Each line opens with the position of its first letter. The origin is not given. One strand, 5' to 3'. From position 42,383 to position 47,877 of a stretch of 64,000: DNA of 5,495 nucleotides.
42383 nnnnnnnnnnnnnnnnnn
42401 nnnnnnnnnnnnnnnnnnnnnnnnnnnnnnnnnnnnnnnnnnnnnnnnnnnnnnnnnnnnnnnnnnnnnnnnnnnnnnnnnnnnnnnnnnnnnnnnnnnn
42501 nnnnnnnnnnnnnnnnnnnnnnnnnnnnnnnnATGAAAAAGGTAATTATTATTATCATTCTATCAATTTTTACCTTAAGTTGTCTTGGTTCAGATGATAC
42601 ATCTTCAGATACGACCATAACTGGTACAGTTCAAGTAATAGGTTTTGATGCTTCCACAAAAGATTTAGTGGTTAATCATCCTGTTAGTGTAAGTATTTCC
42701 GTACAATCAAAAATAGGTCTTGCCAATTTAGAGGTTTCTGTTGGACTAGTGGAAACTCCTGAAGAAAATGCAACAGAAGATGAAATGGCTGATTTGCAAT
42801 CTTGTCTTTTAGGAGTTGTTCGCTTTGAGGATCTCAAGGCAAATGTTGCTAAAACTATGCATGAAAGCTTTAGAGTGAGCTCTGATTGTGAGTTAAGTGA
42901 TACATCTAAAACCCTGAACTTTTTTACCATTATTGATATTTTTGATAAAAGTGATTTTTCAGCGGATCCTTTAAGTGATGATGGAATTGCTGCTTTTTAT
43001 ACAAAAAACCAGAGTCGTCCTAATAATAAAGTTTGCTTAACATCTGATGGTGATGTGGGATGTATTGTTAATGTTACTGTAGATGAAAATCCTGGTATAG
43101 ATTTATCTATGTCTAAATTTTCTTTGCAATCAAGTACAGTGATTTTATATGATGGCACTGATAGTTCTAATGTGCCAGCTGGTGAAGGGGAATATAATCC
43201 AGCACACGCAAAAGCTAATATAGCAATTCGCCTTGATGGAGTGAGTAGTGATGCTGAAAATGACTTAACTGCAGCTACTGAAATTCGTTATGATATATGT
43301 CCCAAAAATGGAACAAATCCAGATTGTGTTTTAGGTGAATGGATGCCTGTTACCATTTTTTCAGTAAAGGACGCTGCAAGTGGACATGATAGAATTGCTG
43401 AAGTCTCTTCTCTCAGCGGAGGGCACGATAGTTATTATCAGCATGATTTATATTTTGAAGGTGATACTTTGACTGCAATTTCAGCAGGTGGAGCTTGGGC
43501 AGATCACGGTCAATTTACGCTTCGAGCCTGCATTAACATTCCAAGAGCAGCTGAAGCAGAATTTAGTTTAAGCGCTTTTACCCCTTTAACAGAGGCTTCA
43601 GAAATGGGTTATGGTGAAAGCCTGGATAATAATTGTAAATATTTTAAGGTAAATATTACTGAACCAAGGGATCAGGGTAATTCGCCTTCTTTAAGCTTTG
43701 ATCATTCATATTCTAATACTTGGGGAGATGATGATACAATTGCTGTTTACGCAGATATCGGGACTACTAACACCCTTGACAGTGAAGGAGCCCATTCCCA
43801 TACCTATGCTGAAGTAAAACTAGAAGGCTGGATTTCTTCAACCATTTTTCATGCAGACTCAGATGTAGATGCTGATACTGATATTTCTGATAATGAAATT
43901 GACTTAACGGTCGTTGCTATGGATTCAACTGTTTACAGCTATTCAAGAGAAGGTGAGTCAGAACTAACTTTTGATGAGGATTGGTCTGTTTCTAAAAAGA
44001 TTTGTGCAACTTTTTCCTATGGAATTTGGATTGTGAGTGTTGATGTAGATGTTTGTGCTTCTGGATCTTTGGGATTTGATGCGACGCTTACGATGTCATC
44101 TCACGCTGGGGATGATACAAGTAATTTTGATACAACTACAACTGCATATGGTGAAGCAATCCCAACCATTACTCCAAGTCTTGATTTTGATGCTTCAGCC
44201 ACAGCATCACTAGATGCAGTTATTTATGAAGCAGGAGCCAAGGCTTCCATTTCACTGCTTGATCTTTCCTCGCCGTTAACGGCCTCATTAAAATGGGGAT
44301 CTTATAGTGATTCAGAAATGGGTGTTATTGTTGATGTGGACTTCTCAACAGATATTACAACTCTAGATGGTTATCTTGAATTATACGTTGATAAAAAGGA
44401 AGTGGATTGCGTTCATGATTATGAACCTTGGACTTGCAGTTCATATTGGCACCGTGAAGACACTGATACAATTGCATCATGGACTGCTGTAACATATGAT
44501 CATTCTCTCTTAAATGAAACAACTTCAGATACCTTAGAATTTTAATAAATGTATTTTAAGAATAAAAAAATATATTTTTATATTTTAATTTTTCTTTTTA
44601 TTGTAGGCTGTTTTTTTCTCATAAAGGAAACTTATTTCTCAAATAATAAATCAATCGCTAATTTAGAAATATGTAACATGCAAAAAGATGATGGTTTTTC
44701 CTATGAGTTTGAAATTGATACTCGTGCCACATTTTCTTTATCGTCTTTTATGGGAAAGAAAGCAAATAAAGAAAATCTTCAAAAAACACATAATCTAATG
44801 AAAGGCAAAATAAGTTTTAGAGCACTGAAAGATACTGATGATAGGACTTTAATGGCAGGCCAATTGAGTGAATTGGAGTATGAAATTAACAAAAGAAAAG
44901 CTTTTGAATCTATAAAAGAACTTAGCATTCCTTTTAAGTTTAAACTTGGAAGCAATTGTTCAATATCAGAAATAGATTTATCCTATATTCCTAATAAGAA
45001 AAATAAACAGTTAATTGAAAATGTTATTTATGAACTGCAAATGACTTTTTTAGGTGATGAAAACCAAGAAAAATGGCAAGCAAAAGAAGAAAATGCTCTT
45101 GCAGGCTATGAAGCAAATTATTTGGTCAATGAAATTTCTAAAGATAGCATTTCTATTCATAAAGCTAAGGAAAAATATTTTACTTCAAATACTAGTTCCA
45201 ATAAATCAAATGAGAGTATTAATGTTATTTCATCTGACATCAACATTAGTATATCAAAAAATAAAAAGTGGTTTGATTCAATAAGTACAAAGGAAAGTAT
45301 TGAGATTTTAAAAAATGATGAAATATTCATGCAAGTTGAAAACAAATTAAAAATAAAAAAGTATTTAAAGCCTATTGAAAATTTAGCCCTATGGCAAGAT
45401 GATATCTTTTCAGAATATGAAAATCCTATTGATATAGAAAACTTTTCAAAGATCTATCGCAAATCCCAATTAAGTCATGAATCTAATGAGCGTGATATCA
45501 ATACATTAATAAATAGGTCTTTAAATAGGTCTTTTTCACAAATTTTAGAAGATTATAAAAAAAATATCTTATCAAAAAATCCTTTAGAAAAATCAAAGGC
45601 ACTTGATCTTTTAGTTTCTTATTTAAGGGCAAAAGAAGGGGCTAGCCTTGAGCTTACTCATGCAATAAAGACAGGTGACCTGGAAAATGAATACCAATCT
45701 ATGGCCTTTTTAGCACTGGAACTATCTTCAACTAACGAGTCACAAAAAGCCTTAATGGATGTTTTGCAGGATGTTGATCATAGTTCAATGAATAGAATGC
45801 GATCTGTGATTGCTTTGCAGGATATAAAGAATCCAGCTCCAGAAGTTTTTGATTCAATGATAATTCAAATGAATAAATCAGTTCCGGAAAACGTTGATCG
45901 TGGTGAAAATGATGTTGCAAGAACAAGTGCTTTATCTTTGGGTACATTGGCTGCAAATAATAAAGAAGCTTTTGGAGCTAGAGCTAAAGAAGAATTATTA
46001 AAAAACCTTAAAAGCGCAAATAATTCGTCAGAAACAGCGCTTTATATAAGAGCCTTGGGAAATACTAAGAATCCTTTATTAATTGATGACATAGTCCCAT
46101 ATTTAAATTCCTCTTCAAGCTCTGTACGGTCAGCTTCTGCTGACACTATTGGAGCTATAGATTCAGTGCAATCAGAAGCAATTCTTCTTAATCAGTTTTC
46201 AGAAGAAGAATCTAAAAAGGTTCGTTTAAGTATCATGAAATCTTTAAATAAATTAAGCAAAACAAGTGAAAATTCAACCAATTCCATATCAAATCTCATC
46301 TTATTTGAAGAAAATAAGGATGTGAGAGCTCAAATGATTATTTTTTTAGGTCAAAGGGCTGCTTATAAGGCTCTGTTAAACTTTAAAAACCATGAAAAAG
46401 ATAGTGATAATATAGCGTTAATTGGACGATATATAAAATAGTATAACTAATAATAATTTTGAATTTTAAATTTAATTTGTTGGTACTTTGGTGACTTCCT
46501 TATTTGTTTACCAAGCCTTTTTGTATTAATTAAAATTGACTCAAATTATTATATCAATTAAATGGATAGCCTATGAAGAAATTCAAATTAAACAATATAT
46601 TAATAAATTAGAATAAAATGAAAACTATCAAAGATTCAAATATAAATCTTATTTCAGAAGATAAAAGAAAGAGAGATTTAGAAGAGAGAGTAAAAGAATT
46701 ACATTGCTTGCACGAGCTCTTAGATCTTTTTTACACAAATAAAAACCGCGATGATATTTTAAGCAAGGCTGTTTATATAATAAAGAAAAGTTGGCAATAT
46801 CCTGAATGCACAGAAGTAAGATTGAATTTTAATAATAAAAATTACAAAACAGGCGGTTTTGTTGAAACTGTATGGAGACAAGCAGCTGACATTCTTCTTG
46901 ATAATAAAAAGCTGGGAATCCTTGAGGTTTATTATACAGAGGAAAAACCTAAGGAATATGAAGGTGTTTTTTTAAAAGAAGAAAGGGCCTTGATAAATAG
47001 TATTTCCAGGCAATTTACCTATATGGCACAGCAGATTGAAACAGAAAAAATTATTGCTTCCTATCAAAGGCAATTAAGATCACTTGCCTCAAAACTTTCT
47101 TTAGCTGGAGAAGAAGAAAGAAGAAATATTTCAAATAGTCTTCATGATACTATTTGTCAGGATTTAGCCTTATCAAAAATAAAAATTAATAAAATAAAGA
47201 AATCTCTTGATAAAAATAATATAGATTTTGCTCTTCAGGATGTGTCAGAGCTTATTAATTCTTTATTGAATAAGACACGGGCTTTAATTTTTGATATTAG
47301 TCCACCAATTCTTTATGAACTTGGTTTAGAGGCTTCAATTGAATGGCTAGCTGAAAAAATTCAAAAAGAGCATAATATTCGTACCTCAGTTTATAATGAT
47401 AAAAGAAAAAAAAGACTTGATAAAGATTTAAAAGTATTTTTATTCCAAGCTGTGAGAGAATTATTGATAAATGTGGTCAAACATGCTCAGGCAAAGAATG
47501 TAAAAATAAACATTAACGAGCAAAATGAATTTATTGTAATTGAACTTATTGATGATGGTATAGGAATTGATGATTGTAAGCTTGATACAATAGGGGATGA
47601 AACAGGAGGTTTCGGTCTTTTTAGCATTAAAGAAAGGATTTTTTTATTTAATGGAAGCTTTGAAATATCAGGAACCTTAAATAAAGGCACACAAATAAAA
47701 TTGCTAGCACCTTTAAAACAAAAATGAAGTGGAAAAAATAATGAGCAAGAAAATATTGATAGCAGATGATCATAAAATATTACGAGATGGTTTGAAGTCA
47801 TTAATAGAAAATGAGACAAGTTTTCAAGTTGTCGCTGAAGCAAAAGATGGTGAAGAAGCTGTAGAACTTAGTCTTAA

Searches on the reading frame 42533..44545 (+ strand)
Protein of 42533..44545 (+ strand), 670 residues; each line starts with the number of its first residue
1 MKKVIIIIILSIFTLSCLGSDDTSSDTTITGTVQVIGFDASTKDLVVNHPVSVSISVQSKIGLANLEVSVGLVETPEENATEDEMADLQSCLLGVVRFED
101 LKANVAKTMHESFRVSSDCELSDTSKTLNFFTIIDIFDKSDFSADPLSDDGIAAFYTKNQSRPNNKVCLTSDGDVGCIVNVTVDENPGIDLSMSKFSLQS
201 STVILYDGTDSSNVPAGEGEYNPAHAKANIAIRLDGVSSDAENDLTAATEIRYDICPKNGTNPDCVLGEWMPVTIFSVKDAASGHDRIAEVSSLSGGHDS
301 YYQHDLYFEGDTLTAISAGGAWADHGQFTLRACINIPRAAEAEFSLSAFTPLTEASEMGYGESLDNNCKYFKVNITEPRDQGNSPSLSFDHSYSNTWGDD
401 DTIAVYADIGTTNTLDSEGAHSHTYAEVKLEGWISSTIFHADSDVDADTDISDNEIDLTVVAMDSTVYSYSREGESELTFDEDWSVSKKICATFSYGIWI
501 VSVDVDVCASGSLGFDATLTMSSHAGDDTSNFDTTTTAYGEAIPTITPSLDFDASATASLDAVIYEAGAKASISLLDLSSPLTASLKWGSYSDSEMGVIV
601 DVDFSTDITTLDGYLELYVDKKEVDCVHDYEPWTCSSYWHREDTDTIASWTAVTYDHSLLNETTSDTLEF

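Call 10: search_protein_families(library=pfam, proteins=[window:42533-44545:+], max_evalue=0.01)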
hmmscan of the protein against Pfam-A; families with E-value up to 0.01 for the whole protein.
window:42533-44545:+ (670 aa): 0 families

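Call 11: search_protein_families(library=ncbifam, proteins=[window:42533-44545:+], max_evalue=0.01)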
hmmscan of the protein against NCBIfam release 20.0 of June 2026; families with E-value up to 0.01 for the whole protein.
window:42533-44545:+ (670 aa): 0 families

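Call 12: find_encoding_contigs(protein=window:42533-44545:+, flank=3000, max_places=6)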
Protein window:42533-44545:+ (670 aa): no gene with exactly this product is on record in the collection.

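Call 14: find_related_loci(query=window:42533-44545:+, collection=genome_contigs, flank=4000)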
Query window:42533-44545:+ (670 aa) in genome_contigs; peptide patterns used: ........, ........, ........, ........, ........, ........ (x = any residue, [..] = any of these).
58 stretches matched a pattern, but none encodes a relative of the query by tblastn (E <= 1e-3).

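Call 15: find_homologous_proteins(query=window:42533-44545:+)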
Query window:42533-44545:+ (670 aa): 4 proteins with E <= 0.001 among 8000 candidates.
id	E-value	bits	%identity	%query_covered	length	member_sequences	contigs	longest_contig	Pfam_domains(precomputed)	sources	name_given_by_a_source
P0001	0.0e+0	1490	100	100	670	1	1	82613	-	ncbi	ncbi:MAG: hypothetical protein ABIA04_07460 [Pseudomonadota bacterium]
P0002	1.7e-201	689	48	100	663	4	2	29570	-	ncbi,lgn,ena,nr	ncbi:MAG: hypothetical protein ABII18_11895 [bacterium]|nr:hypothetical protein [bacterium]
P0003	1.0e-146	508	42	96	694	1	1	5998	-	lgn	-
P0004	1.6e-146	508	40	99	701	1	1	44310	-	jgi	jgi:hypothetical protein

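Call 16: find_encoding_contigs(protein=P0002, flank=6000, max_places=4)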
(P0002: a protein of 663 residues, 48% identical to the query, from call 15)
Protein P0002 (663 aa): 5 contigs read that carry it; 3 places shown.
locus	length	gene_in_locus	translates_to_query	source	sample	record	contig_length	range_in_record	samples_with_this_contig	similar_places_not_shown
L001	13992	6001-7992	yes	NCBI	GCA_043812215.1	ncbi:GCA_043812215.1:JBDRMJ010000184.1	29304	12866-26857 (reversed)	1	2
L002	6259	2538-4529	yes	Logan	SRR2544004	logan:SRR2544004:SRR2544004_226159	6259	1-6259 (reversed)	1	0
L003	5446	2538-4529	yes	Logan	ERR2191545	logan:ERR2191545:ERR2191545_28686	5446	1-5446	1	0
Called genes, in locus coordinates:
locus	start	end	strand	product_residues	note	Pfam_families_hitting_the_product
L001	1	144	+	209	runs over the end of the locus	-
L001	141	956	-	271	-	PF00303:Thymidylat_synt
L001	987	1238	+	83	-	PF09527:ATPase_gene1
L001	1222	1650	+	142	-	PF03899:ATP-synt_I (weak)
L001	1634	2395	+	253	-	PF00119:ATP-synt_A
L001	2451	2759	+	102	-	PF00137:ATP-synt_C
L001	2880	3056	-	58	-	-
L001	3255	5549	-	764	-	-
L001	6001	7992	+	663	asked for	-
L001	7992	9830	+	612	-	PF13646:HEAT_2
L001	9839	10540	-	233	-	-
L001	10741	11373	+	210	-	PF05724:TPMT, PF02353:CMAS (weak), PF05175:MTS, PF13489:Methyltransf_23, PF13847:Methyltransf_31, PF08241:Methyltransf_11, PF08242:Methyltransf_12, PF13649:Methyltransf_25, +1 more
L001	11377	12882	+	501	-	PF00083:Sugar_tr, PF06609:TRI12, PF07690:MFS_1, PF13347:MFS_2 (weak)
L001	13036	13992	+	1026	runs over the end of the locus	PF13948:DUF4215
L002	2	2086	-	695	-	?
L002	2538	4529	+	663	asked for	-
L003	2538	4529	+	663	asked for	-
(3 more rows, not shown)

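Call 17: find_encoding_contigs(protein=P0003, flank=6000, max_places=4)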
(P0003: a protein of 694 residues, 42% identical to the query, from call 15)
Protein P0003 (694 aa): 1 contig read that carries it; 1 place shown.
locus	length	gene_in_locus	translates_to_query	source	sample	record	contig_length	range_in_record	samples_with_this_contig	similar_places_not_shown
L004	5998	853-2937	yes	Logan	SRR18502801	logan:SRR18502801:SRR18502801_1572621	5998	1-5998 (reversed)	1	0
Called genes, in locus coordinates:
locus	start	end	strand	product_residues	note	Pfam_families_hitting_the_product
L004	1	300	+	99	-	?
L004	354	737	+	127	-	-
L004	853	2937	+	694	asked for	-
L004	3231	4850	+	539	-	PF01347:TPR_Vitellogenin (weak), PF13646:HEAT_2 (weak)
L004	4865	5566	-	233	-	-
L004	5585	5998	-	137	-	?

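Call 18: find_encoding_contigs(protein=P0004, flank=6000, max_places=4)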
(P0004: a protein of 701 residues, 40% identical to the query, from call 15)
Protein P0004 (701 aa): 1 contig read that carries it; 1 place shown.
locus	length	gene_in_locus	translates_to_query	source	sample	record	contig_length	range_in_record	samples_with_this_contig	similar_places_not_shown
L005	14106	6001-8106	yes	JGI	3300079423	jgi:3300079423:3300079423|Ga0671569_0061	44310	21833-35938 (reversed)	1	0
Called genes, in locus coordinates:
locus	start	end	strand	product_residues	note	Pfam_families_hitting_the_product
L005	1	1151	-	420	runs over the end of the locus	PF07690:MFS_1, PF11700:ATG22, PF07690:MFS_1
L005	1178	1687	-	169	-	PF00881:Nitroreductase, PF14512:TM1586_NiRdase (weak), PF00881:Nitroreductase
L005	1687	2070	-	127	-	PF13458:Peripla_BP_6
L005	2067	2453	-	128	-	PF13433:Peripla_BP_5, PF13458:Peripla_BP_6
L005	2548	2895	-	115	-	-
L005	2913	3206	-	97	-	-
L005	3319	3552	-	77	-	-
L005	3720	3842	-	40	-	-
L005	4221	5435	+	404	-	PF13439:Glyco_transf_4 (faint), PF20706:GT4-conflict, PF00534:Glycos_transf_1, PF13692:Glyco_trans_1_4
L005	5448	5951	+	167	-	PF01613:Flavin_Reduct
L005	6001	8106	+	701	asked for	-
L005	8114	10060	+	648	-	PF01347:TPR_Vitellogenin (weak), PF02985:HEAT (faint), PF13646:HEAT_2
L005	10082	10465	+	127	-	PF07883:Cupin_2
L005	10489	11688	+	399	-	-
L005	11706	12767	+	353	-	PF01544:CorA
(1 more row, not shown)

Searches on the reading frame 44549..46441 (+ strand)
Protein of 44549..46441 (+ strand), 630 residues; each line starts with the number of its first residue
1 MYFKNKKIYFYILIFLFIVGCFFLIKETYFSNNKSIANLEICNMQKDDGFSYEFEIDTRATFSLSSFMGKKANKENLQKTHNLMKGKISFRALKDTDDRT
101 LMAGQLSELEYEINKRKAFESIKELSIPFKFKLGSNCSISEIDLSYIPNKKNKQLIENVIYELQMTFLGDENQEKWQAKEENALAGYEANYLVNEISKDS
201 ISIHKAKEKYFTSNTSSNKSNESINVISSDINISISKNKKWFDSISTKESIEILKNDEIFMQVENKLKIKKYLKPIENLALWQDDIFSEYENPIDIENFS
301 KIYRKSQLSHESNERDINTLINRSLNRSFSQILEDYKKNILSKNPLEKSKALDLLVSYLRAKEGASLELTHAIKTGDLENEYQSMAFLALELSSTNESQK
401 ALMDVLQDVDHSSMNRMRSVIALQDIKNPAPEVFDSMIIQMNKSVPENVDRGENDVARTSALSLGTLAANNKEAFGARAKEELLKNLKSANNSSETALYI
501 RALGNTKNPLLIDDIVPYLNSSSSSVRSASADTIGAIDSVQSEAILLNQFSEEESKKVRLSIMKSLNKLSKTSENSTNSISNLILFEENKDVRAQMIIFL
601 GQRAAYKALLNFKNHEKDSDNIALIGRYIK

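Call 10: search_protein_families(library=pfam, proteins=[window:44549-46441:+], max_evalue=0.01)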
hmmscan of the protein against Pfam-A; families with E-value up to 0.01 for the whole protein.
window:44549-46441:+ (630 aa): 3 families
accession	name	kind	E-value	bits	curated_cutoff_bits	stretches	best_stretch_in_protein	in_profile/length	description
PF13646.12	HEAT_2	-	1.7e-12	47.9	27.7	1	482-566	3-87/88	HEAT repeats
PF01347.28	Vitellogenin_N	-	0.0023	17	24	1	220-558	295-531/590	Lipoprotein amino terminal region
PF02985.28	HEAT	-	0.005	17.4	23.5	0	515-537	5-27/31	HEAT repeat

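Call 11: search_protein_families(library=ncbifam, proteins=[window:44549-46441:+], max_evalue=0.01)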
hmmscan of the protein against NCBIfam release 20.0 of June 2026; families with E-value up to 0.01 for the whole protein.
window:44549-46441:+ (630 aa): 0 families

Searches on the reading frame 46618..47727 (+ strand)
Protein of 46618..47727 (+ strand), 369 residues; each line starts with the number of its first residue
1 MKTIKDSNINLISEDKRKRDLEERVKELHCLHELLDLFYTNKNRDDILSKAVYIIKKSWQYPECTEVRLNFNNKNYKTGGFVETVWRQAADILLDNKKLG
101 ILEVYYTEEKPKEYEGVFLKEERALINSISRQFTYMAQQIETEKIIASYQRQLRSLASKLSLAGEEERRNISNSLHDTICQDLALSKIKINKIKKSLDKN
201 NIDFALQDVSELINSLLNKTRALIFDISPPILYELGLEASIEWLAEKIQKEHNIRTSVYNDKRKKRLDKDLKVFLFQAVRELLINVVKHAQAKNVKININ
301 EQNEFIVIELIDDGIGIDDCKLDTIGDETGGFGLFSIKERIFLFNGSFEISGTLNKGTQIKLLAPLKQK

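Call 10: search_protein_families(library=pfam, proteins=[window:46618-47727:+], max_evalue=0.01)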
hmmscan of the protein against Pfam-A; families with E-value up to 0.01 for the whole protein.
window:46618-47727:+ (369 aa): 4 families
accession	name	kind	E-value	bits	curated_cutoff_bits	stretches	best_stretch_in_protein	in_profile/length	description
PF02518.31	HATPase_c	-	4.4e-12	46.8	26.4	1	273-367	4-110/111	Histidine kinase-, DNA gyrase B-, and HSP90-like ATPase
PF07730.19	HisKA_3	-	3.7e-08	34.2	24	1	167-230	1-66/68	Histidine kinase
PF13581.12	HATPase_c_2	-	2.1e-05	24.9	27.4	1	266-338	23-106/127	Histidine kinase-like ATPase domain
PF13589.12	HATPase_c_3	-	0.00057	20.4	25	1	276-323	4-51/137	Histidine kinase-, DNA gyrase B-, and HSP90-like ATPase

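Call 11: search_protein_families(library=ncbifam, proteins=[window:46618-47727:+], max_evalue=0.01)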
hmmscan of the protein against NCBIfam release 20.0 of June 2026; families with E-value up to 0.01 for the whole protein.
window:46618-47727:+ (369 aa): 21 families
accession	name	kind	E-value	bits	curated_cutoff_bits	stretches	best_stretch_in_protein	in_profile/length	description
NF052443.1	SensHisKinMctS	equivalog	1.1e-29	103.1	700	1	150-365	233-447/457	two-component system sensor histidine kinase MctS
NF008649.0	PRK11644.1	equivalog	1.3e-28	100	408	1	152-365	288-495/499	signal transduction histidine-protein kinase/phosphatase UhpB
NF008184.0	PRK10935.1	equivalog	4.1e-27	95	553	1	17-367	236-560/565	nitrate/nitrite two-component system sensor histidine kinase NarQ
NF052531.1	Strep_LiaS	equivalog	3e-23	82.6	450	1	145-366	110-327/328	envelope stress sensor histidine kinase LiaS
NF007896.0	PRK10600.1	equivalog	1.4e-14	53.6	578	1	165-361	388-580/598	nitrate/nitrite two-component system sensor histidine kinase NarX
NF047786.1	his_kin_MadS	equivalog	3.1e-13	49.6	500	1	142-351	207-420/434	MadS family sensor histidine kinase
NF047322.1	HK_morpho_MacS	equivalog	7.1e-10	38.6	300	1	161-363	175-365/367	MacS family sensor histidine kinase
NF008298.1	PRK11086.1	subfamily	7.4e-06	24.7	520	1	284-368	436-527/529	DcuS/MalK family sensor histidine kinase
NF041832.1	near_NosP_CTERM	subfamily_domain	1.6e-05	24.2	400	1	200-328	47-174/370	NahK/ErcS family hybrid sensor histidine kinase/response regulator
NF040691.1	MtrAB_MtrB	equivalog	8.5e-05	21.7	450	1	251-323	365-436/507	MtrAB system histidine kinase MtrB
TIGR01925.2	spIIAB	equivalog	0.00012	22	135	1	269-362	36-132/137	anti-sigma F factor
NF041947.1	LuxQ_Vibrio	equivalog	0.00015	19.8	1200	1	240-367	553-697/843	quorum-sensing autoinducer 2 sensor kinase/phosphatase LuxQ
NF053867.1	SprKinKinDBac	equivalog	0.0002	20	775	1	284-368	403-499/500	sporulation kinase KinD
NF008468.0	PRK11360.1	equivalog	0.0003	19.3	646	1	245-368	478-610/616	two-component system sensor histidine kinase AtoS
NF033792.0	ActS_PrrB_HisK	equivalog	0.00034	19.6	350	1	244-327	281-363/423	ActS/PrrB/RegB family redox-sensitive histidine kinase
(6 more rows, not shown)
